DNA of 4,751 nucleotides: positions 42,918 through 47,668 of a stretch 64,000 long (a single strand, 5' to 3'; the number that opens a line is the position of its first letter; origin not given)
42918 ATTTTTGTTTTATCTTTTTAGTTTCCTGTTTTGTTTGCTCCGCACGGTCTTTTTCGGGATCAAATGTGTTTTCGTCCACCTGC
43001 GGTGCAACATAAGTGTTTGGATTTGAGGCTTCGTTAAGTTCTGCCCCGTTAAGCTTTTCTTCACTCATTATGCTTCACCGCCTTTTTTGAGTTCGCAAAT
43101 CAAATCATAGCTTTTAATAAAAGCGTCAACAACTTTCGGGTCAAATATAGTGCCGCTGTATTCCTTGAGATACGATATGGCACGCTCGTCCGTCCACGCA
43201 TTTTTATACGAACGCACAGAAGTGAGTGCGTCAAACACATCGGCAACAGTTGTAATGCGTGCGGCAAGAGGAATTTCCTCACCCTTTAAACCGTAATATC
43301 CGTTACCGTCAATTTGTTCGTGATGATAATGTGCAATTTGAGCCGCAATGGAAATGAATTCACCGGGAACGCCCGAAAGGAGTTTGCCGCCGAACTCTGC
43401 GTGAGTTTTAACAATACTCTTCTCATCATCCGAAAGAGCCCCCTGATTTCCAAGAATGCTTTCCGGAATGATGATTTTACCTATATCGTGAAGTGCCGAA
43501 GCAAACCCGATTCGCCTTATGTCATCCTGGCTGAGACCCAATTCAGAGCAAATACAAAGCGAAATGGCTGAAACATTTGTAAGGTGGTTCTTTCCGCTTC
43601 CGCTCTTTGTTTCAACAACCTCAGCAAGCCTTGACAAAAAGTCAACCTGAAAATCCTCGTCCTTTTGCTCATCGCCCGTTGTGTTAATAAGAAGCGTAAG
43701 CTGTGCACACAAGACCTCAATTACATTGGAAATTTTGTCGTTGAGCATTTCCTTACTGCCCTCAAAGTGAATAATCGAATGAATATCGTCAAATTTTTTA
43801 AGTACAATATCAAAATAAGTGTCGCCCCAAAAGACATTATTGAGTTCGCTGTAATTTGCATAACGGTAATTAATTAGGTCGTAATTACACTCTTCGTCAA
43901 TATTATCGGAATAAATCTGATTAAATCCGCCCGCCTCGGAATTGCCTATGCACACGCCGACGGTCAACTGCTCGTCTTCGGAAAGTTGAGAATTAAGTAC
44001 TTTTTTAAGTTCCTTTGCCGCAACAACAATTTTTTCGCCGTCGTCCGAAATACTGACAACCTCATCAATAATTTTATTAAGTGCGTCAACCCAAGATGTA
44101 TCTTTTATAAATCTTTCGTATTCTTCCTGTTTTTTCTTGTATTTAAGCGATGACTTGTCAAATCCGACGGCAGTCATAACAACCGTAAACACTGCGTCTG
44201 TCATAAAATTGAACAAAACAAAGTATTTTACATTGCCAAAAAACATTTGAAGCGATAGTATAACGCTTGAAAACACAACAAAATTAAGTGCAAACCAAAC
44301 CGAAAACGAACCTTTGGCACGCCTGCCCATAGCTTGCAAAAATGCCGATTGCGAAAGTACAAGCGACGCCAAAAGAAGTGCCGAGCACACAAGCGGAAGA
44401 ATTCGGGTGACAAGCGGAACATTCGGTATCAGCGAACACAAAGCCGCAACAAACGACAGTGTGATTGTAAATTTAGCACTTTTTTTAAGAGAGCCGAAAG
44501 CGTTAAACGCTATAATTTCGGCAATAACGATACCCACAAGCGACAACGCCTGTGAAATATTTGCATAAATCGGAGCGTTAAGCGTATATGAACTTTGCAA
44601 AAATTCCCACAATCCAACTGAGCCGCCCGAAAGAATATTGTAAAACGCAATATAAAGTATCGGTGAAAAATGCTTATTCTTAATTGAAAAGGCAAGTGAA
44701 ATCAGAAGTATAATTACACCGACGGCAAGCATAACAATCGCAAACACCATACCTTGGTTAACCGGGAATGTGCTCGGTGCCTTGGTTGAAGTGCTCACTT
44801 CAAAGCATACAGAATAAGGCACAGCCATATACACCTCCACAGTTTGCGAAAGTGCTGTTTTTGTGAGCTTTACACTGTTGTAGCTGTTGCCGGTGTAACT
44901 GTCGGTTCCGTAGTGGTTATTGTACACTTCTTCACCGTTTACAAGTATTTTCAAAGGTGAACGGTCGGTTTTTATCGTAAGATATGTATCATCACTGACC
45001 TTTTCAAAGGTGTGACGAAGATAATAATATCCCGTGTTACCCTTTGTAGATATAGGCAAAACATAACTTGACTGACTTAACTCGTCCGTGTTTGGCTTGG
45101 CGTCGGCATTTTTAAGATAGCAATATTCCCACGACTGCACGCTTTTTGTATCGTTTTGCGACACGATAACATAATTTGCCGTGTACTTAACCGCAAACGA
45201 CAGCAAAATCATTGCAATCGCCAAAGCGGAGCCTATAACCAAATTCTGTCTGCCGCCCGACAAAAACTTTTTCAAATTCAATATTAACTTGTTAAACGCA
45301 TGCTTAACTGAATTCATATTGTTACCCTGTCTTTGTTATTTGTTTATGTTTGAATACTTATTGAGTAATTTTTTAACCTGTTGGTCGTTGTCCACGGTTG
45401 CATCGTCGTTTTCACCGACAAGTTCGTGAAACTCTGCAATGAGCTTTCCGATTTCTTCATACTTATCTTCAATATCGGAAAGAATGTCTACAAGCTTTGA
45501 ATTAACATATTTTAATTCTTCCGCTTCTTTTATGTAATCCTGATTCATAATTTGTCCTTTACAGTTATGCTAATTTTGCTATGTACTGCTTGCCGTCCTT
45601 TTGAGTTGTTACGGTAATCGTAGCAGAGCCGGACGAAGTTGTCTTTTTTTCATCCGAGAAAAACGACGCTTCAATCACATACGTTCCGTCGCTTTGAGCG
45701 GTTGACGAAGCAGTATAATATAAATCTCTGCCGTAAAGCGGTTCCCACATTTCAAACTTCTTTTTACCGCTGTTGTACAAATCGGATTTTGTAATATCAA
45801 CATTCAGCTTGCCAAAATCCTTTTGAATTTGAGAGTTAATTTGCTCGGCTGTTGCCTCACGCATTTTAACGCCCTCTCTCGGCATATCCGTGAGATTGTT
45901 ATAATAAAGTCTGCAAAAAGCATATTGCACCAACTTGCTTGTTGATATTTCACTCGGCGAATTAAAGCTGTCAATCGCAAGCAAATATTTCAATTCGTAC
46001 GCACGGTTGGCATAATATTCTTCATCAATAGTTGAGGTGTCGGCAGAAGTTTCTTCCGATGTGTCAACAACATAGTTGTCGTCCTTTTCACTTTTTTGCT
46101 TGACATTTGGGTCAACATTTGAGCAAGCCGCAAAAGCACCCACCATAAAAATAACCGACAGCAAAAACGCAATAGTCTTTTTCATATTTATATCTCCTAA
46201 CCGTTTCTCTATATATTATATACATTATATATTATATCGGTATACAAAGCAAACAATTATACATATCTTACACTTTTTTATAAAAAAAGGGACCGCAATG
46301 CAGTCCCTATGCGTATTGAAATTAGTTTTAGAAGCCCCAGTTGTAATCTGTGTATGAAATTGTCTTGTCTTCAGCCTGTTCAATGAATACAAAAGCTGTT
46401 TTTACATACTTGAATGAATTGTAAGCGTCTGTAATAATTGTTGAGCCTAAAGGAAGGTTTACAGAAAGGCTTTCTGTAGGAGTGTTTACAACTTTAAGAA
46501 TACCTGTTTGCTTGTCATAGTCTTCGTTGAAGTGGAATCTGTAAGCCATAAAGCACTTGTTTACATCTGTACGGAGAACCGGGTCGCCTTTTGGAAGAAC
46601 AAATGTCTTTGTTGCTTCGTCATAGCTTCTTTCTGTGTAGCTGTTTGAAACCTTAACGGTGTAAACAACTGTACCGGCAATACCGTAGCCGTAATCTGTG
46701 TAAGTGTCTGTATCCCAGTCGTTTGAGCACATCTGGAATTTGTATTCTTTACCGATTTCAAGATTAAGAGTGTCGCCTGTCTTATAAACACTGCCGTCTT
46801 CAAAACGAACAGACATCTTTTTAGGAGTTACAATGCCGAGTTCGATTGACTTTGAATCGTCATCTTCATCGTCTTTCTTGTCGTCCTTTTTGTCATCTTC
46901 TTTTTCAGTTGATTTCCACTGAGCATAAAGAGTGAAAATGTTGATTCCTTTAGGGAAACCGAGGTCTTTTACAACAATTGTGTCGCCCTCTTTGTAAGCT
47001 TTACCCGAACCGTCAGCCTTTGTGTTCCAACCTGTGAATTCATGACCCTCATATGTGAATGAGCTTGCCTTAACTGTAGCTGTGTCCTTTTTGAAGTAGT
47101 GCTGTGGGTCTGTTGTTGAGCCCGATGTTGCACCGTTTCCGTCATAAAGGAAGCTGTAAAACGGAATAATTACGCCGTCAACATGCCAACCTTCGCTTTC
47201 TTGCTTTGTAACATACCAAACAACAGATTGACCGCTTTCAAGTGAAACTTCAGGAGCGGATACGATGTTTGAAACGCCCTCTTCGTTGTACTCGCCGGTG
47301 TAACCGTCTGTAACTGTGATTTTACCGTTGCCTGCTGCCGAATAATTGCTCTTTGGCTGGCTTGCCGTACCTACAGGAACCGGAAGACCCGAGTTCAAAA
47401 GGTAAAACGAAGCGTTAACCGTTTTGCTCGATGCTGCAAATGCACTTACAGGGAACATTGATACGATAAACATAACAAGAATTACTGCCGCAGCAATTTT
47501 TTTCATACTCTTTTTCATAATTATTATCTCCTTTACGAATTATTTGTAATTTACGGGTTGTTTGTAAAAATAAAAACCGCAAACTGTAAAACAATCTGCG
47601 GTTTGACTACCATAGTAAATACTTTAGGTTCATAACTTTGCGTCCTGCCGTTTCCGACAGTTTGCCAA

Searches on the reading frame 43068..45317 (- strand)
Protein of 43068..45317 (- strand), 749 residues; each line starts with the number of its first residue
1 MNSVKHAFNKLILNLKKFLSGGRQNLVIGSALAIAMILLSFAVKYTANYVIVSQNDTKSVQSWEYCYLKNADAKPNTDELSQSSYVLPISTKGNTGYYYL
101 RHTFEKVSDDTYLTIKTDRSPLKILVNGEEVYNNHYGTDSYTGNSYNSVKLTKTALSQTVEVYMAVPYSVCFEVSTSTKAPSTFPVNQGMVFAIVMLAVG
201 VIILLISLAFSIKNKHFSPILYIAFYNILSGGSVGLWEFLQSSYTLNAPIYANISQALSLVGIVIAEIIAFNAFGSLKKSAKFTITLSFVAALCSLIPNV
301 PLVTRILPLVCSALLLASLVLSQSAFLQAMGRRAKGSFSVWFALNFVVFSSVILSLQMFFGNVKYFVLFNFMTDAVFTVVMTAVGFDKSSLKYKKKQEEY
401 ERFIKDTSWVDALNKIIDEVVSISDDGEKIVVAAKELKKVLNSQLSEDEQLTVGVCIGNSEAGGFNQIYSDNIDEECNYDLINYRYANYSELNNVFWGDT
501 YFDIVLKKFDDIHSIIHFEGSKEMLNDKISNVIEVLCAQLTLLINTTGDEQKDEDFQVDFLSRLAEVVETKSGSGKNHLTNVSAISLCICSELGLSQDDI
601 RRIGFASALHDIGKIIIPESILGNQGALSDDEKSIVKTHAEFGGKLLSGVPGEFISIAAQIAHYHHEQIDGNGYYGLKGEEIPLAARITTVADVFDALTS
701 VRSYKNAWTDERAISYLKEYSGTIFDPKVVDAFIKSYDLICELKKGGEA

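Call 6: search_protein_families(library=pfam, proteins=[window:43068-45317:-], max_evalue=0.01)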
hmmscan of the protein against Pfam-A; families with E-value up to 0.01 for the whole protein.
window:43068-45317:- (749 aa): 2 families
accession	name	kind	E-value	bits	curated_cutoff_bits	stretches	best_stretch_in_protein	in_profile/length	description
PF13487.12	HD_5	-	8.7e-33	113.9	27.2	1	566-729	5-170/170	HD domain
PF01966.28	HD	-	1.3e-15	58.1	22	1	577-697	3-115/116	HD domain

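Call 38: search_protein_families(library=ncbifam, proteins=[window:43068-45317:-], max_evalue=0.01)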
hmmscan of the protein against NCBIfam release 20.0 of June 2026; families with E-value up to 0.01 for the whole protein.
window:43068-45317:- (749 aa): 3 families
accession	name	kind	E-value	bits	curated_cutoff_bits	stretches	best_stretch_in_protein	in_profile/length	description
NF053512.1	nitric_RR_NosR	exception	3.5e-31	108.7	400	1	558-737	175-354/422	response regulator c-di-GMP phosphodiesterase, NosR family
TIGR01596.1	cas3_HD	equivalog_domain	0.00092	19.3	43.45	0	577-721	3-136/178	CRISPR-associated endonuclease Cas3''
TIGR00277.1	HDIG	domain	0.0031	17.4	27.6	1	577-658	7-78/84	HDIG domain-containing metalloprotein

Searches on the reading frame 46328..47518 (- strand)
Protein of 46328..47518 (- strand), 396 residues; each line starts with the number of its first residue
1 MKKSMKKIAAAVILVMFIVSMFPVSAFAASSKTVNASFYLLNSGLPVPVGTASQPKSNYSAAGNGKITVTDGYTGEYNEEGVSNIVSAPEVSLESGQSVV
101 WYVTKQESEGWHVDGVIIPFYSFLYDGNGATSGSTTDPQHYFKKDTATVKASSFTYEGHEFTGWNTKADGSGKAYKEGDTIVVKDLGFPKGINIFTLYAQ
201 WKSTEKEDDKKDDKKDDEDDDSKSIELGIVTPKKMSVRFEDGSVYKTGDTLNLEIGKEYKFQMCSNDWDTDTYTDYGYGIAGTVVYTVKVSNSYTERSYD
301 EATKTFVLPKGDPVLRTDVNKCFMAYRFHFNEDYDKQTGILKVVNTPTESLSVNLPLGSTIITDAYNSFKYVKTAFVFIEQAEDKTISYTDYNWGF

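Call 6: search_protein_families(library=pfam, proteins=[window:46328-47518:-], max_evalue=0.01)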
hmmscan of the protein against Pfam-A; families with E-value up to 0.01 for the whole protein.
window:46328-47518:- (396 aa): 2 families
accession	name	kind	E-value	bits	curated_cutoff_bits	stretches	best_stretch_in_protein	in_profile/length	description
PF09479.16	Flg_new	-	4.1e-07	30.5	27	1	121-185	1-59/65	Listeria-Bacteroides repeat domain (List_Bact_rpt)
PF13786.12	DUF4179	-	0.0053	17.6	30.1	1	2-44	3-50/94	Domain of unknown function (DUF4179)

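Call 9: find_homologous_proteins(query=window:46328-47518:-)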
Query window:46328-47518:- (396 aa): 1255 proteins with E <= 0.001 among 7127 candidates; the best 120 are listed.
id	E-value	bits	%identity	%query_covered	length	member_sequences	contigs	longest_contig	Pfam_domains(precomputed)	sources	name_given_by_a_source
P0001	6.0e-260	880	99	100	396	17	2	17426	PF09479.17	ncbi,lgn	-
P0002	3.4e-206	703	77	99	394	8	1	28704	PF09479.17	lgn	-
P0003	3.6e-206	703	78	99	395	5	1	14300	-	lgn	-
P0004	6.4e-172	590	68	98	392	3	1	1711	PF09479.17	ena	-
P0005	2.0e-162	559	67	99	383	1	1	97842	PF09479.17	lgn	-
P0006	4.1e-159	548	65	99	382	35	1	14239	PF09479.17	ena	-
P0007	6.1e-159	547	66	99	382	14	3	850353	-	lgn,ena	-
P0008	4.3e-158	544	65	99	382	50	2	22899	PF09479.17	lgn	-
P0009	9.5e-150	517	61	99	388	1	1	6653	PF09479.17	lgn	-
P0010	8.5e-149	514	60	100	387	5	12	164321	PF09479.17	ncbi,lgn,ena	-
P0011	7.0e-148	511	61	99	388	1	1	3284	PF09479.17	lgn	-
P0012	8.3e-147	507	61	99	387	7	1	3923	PF09479.17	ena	-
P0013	9.8e-146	504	58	98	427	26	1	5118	PF09479.17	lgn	-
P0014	2.1e-140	486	58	99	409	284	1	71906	PF09479.17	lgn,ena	-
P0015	3.8e-139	482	58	100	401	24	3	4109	PF09479.17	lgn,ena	-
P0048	1.4e-86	309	67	47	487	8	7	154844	-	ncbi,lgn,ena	-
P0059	6.8e-79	284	76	43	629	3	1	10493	PF18889.7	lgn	-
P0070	4.4e-70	255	66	44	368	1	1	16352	PF00553.26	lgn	-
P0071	3.0e-69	252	68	44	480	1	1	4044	PF23981.2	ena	-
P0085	6.6e-63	231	44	21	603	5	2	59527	PF12988.14,PF09479.17,PF18998.7,PF27194.1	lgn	-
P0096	4.8e-57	212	53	51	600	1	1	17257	-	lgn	-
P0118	1.1e-46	178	47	46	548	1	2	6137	PF20597.5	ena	-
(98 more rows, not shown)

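Call 10: find_encoding_contigs(protein=window:46328-47518:-, flank=3000, max_places=6)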
Protein window:46328-47518:- (396 aa): 1 contig read that carries it; 1 place shown.
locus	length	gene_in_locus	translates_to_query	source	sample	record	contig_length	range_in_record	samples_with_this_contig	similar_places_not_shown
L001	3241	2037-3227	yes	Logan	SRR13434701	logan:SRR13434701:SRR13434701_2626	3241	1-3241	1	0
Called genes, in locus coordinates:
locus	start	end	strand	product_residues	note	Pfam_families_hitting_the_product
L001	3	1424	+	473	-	?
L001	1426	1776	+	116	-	-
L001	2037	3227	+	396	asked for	PF09479:Flg_new (weak)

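Call 12: find_related_loci(query=A1, collection=genome_contigs, flank=3000)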
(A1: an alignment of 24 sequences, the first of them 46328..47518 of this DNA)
Query A1 (396 aa) in genome_contigs; peptide patterns used: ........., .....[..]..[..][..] (x = any residue, [..] = any of these).
115 stretches matched a pattern; 86 encode a relative of the query (tblastn E <= 1e-3); the best 80 are kept; 80 distinct loci.
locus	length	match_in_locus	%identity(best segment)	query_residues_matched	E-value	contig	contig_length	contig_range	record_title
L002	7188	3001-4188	96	1-396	0e+0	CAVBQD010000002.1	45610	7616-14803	bacterium isolate SRR8978300_cleanbin_000001 genome assembly, contig: Spades_SRR8978300_contig_4, whole genome shotgun s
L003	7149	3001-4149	65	1-396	6e-168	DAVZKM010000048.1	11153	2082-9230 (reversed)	MAG TPA_asm: Eubacterium sp. isolate gSpreadC_ID_119 NODE_743_length_11153_cov_7.939449, whole genome shotgun sequence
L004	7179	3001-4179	67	4-396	1e-166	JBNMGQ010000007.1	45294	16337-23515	MAG: Eubacterium sp. isolate CM_BacEub722.144 k141_389090_length_45294_cov_24.6987, whole genome shotgun sequence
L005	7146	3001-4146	65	5-396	1e-157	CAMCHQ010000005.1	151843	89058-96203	MAG: uncultured Clostridia bacterium isolate ERR1855551_bin.12_metaWRAP_v1.3_MAG genome assembly, contig: ERZ9514774.18,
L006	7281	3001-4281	59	3-396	4e-154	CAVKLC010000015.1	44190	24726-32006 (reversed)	bacterium isolate G02638-L1_cleanbin_000004 genome assembly, contig: Spades_G02638-L1_contig_254, whole genome shotgun s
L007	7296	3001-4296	56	7-396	2e-147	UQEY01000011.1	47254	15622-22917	uncultured Clostridiales bacterium isolate UMGS214 genome assembly, contig: NODE_191_length_47254_cov_13.285324, whole g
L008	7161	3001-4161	60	1-396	5e-146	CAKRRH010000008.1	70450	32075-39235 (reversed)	MAG: uncultured Eubacteriales bacterium isolate REFINED_METABAT215_TOP10_CONTIGS_1500_ASSEMBLY_K77_MERGED__Hadza_MoBio_h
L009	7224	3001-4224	56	4-396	9e-146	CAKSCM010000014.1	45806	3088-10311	MAG: uncultured Eubacteriales bacterium isolate REFINED_METABAT215_TOP10_CONTIGS_1500_ASSEMBLY_K77_MERGED__Hadza_MoBio_h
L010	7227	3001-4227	57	5-396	6e-146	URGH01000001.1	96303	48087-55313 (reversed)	uncultured Ruminococcaceae bacterium isolate UMGS974 genome assembly, contig: NODE_32_length_96303_cov_5.845077, whole g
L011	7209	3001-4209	58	5-396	2e-143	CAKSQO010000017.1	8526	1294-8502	MAG: uncultured Eubacteriales bacterium isolate REFINED_METABAT215_TOP10_CONTIGS_1500_ASSEMBLY_K77_MERGED__Hadza_MoBio_h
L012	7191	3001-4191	58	1-396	2e-143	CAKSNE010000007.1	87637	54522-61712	MAG: uncultured Eubacteriales bacterium isolate REFINED_METABAT215_TOP10_CONTIGS_1500_ASSEMBLY_K77_MERGED__Hadza_MoBio_h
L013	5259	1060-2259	56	2-396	2e-143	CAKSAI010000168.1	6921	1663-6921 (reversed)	MAG: uncultured Lachnospiraceae bacterium isolate REFINED_METABAT215_TOP10_CONTIGS_1500_ASSEMBLY_K77_MERGED__Hadza_MoBio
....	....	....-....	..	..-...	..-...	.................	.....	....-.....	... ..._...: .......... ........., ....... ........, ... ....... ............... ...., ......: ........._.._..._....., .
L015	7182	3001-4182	57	3-396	4e-134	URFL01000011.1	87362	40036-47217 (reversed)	uncultured Ruminococcaceae bacterium isolate UMGS948 genome assembly, contig: NODE_138_length_87362_cov_37.884305, whole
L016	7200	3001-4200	55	1-396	2e-133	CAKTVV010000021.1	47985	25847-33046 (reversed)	MAG: uncultured Eubacteriales bacterium isolate REFINED_METABAT215_TOP10_CONTIGS_1500_ASSEMBLY_K77_MERGED__Hadza_MoBio_h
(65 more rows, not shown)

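Call 30: predict_structure(alignment_id=A1)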
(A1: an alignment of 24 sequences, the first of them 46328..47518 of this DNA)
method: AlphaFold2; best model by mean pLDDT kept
length: 396 residues; sequences in the alignment: 24
mean_pLDDT: 75.0   pTM: 0.43
mean pLDDT of the five models: 75.0, 74.9, 74.8, 73.2, 71.1
residues with pLDDT >= 90: 95; 70-90: 186; 50-70: 59; < 50: 56
segments of 3 or more residues with pLDDT < 50: 1-7, 20-28, 187-192, 206-221, 332-349
pLDDT, mean of each block of 10 residues (from residue 1): 42 52 47 94 76 88 95 84 92 75 91 85 76 75 78 84 82 88 57 72 58 32 80 90 89 89 87 82 88 86 87 83 72 44 43 77 69 76 68 64
secondary structure, 60 per line:
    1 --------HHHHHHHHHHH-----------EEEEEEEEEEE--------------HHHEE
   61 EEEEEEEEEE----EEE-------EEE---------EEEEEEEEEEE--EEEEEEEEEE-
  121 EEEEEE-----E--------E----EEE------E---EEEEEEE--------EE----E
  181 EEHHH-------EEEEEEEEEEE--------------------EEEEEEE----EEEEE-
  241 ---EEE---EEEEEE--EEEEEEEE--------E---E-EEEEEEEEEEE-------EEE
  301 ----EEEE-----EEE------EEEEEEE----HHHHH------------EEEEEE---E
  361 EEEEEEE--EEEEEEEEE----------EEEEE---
elements in order: H9-19 E31-41 E59-70 E75-77 E85-87 E97-107 E110-119 E121-126 E146-148 E159-165 E180-182 E193-203 E224-230 E235-239 E244-246 E250-255 E258-265 E280-290 E298-300 E305-308 E314-316 E323-329 H334-338 E351-356 E360-367 E370-378 E389-393

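Call 36: fold_search(model_id=the predicted structure, library=pdb)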
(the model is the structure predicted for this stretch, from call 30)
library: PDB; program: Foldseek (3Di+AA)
matches with E <= 10: 329; with E <= 0.001: 2
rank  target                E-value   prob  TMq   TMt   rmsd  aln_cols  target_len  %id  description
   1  6m3y                  6.2e-05  0.77  0.14  0.09  18.6       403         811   11  Crystal structure of pilus adhesin, SpaC from Lactobacillus rhamnosus GG - open conformation (released 2020-07-29)
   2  6m48_B                3.4e-04  0.54  0.14  0.08  18.8       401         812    9  Crystal structure of pilus adhesin, SpaC from Lactobacillus rhamnosus GG - P21212 form (released 2020-07-29)
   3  7yl4_A                9.1e-03  0.38  0.13  0.12  24.6       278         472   11  Cell surface protein YwfG protein (apo form) (released 2023-06-07)
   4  7vcr_B                4.5e-02  0.10  0.14  0.13  18.1       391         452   11  Crystal Structure of PitA fragment from pilus islet-2 of Streptococcus oralis (released 2022-06-01)
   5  3b2m_A                6.0e-02  0.04  0.09  0.11  20.6       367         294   10  Crystal Structure of the Major Pilin from Streptococcus pyogenes (released 2007-12-18)
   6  4jcm                  7.4e-02  0.11  0.13  0.08  15.9       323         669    7  Crystal structure of Gamma-CGTASE from Alkalophilic bacillus clarkii at 1.65 Angstrom resolution (released 2014-02-26)
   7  5f44_A                1.0e-01  0.08  0.11  0.15  17.5       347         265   11  Crystal structure of shaft pilin spaA from Lactobacillus rhamnosus GG (released 2016-07-20)
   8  4fun                  1.2e-01  0.02  0.05  0.09  32.9       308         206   10  Structural basis for Zn2+-dependent intercellular adhesion in staphylococcal biofilms (released 2013-01-16)
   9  5hdl_A                1.5e-01  0.06  0.11  0.15  17.7       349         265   10  Crystal structure of shaft pilin spaA from Lactobacillus rhamnosus GG - E269A mutant (released 2016-07-20)
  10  5j4m_A                1.7e-01  0.04  0.10  0.12  17.6       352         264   10  Crystal structure of shaft pilin SpaA from Lactobacillus rhamnosus GG - E269A/D295N double mutant (released 2016-07-20)
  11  5w1d                  1.9e-01  0.03  0.09  0.09  23.8       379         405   10  Crystal Structure of Mouse Protocadherin-15 EC4-7 (released 2018-06-06)
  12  5f44_B                2.0e-01  0.04  0.11  0.14  17.7       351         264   10  Crystal structure of shaft pilin spaA from Lactobacillus rhamnosus GG (released 2016-07-20)
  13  7y5n_D                2.2e-01  0.09  0.12  0.12  14.9       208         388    9  Structure of 1:1 PAPP-A.ProMBP complex(half map) (released 2023-01-11)
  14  5c6d_B                2.4e-01  0.09  0.15  0.17  14.3       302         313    8  Crystal structure of USP7 in complex with UHRF1 (released 2015-09-09)
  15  4m00_A                2.4e-01  0.03  0.09  0.08  21.3       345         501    6  Crystal structure of the ligand binding region of staphylococcal adhesion SraP (released 2014-06-18)
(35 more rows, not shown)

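Call 38: search_protein_families(library=ncbifam, proteins=[window:46328-47518:-], max_evalue=0.01)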
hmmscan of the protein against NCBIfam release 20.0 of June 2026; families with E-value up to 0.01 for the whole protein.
window:46328-47518:- (396 aa): 0 families

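Call 51: search_protein_families(library=pfam, proteins=[P0071, P0059, P0118, P0070, P0085, P0048, P0096], max_evalue=0.001)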
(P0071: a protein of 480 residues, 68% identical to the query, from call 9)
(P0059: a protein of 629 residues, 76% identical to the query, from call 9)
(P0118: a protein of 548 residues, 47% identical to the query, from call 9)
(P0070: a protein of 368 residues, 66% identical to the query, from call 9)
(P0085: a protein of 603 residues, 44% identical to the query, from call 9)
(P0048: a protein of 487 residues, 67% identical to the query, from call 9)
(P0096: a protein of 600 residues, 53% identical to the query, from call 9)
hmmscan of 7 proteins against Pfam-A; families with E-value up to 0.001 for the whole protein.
P0071 (480 aa): 1 family
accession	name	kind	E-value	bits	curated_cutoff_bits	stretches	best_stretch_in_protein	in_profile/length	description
PF23981.1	DUF7305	-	1.5e-10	41.8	27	2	94-202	52-163/185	Domain of unknown function (DUF7305)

P0059 (629 aa): 1 family
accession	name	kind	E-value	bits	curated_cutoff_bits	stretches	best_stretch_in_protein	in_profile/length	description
PF18889.6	Beta_helix_3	-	7.6e-12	45.6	27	1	268-289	1-19/20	Beta helix repeat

P0118 (548 aa): 1 family
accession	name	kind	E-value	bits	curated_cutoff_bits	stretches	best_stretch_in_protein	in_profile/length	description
PF20597.4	pAdhesive_15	-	1.9e-27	97.3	23.8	1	45-305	2-253/254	Putative Ice-binding-like adhesive domain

P0070 (368 aa): 1 family
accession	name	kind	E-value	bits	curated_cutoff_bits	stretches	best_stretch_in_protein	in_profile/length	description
PF00553.25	CBM_2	-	5.7e-06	27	24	1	65-132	16-80/101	Cellulose binding domain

P0085 (603 aa): 3 families
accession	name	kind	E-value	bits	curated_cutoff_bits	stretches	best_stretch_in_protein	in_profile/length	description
PF09479.16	Flg_new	-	2.2e-78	258.7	27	7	364-437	1-65/65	Listeria-Bacteroides repeat domain (List_Bact_rpt)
PF18998.6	Flg_new_2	-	1.3e-06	28.7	23.6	0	450-493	9-48/73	Divergent InlB B-repeat domain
PF12988.13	TraQ_transposon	-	6.1e-06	26.7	27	0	436-459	57-80/133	TraQ conjugal transfer protein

P0048 (487 aa): 0 families

P0096 (600 aa): 0 families
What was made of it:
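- Biological fit: paralogue heads include adhesin-type modules (pAdhesive_15, CBM_2, beta-helix, Flg_new; call 51).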
